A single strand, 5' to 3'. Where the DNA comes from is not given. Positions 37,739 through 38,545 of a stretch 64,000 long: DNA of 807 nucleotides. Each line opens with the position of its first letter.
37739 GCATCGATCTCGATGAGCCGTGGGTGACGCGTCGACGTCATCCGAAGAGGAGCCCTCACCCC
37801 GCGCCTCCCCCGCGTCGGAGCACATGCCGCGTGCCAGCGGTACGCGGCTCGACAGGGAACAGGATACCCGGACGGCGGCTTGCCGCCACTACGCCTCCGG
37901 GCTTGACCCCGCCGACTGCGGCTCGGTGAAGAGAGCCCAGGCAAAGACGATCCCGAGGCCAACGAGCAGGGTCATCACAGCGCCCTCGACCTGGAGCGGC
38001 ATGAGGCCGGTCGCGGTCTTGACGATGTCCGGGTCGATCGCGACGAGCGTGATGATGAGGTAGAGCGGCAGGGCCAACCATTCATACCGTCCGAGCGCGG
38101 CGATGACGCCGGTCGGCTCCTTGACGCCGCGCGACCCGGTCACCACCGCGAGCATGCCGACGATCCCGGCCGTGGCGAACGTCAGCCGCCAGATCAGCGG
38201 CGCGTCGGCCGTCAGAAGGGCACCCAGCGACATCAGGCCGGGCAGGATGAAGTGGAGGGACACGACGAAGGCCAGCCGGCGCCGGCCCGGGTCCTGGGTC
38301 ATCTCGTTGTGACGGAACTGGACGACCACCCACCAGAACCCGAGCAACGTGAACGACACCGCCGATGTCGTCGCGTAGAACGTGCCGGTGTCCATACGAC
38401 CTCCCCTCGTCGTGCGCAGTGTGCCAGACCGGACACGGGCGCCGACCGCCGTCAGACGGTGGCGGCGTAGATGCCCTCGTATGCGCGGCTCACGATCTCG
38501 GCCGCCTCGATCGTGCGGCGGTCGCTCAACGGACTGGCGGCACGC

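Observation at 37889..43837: Dynamin / Hsp70-fusion / dynamin membrane locus resembling iniBAC, with an Hsp70 ATPase in the IniB position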

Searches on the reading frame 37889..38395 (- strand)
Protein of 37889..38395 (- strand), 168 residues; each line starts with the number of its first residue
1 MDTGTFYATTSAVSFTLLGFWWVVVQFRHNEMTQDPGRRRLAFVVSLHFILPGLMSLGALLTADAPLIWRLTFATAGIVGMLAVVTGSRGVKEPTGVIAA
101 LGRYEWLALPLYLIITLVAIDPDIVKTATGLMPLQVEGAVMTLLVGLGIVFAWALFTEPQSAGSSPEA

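Call 10: search_protein_families(library=pfam, proteins=[window:37889-38395:-], max_evalue=0.01)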
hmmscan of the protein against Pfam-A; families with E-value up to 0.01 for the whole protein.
window:37889-38395:- (168 aa): 0 families

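Call 13: search_protein_families(library=ncbifam, proteins=[window:37889-38395:-], max_evalue=0.01)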
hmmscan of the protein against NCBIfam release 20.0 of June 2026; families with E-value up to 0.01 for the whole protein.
window:37889-38395:- (168 aa): 0 families

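Call 14: search_protein_families(library=padloc, proteins=[window:37889-38395:-], max_evalue=0.01)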
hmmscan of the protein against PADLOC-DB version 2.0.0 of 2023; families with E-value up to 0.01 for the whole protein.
window:37889-38395:- (168 aa): 0 families
